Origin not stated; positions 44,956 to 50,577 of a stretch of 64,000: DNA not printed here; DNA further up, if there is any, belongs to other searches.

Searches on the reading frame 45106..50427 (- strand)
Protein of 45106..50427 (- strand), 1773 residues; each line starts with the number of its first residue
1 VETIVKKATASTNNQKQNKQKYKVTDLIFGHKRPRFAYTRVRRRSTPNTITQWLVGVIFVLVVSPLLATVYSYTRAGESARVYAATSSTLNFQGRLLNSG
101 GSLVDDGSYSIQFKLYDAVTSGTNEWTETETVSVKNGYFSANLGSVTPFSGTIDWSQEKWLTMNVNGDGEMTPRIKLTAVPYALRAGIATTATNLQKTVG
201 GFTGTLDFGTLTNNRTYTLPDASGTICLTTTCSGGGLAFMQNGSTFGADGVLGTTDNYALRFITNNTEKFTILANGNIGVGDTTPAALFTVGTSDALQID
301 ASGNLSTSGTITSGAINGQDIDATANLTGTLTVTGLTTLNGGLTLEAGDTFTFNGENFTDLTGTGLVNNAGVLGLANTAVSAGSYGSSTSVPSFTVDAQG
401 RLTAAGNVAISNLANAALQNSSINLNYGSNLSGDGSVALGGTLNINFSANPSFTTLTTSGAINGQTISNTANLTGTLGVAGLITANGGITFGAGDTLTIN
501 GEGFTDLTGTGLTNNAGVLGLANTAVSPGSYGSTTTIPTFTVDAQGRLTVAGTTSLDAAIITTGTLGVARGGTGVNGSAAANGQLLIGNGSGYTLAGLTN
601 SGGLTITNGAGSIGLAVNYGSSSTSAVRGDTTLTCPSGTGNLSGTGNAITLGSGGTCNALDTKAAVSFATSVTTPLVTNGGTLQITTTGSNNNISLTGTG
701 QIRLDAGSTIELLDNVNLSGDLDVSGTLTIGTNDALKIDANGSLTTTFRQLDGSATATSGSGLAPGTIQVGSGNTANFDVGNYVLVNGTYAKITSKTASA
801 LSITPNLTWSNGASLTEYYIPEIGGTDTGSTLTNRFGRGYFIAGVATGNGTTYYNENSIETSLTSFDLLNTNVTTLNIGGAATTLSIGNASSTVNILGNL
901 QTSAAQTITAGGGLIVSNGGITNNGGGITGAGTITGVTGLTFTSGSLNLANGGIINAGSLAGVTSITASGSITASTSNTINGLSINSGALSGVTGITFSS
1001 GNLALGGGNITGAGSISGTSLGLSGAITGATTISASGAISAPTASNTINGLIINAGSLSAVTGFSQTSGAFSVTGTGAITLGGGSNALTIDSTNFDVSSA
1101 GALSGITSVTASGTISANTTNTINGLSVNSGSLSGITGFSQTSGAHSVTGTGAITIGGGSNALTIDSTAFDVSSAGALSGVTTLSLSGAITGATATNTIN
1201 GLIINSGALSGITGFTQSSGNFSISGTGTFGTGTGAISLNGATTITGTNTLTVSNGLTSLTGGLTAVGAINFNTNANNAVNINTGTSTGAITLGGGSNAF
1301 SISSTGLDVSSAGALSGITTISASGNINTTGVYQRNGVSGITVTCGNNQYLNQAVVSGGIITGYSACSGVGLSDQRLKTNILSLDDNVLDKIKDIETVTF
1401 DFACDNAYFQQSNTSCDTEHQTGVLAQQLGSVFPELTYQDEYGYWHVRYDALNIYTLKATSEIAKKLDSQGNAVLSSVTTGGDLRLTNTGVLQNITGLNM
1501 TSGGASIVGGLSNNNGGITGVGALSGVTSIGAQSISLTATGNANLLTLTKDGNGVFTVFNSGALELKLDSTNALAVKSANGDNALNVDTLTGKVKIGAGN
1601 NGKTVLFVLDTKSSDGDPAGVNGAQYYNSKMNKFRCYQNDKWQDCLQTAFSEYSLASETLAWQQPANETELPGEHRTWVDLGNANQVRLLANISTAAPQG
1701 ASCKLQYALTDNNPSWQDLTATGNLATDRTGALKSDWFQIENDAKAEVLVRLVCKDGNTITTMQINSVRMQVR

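Call 7: search_protein_families(library=pfam, proteins=[window:45106-50427:-], max_evalue=0.01)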
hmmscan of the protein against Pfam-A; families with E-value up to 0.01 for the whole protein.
window:45106-50427:- (1773 aa): 1 family
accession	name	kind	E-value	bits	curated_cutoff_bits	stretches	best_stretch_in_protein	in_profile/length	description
PF13884.11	Peptidase_S74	-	9.2e-12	45.5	22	1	1373-1436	1-56/58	Chaperone of endosialidase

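Call 24: search_protein_families(library=ncbifam, proteins=[window:45106-50427:-], max_evalue=0.01)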
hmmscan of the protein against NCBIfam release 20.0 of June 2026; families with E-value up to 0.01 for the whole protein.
window:45106-50427:- (1773 aa): 0 families

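Call 60: search_protein_families(library=phrogs, proteins=[window:45106-50427:-], max_evalue=0.001)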
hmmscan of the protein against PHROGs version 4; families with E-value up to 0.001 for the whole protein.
window:45106-50427:- (1773 aa): 2 families
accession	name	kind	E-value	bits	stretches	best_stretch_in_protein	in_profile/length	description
phrog_1980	-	tail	2.1e-10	41.5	1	1093-1442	122-388/449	tail fiber protein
phrog_33119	-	tail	0.00054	19.7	0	1342-1469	519-629/643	long tail fiber protein distal subunit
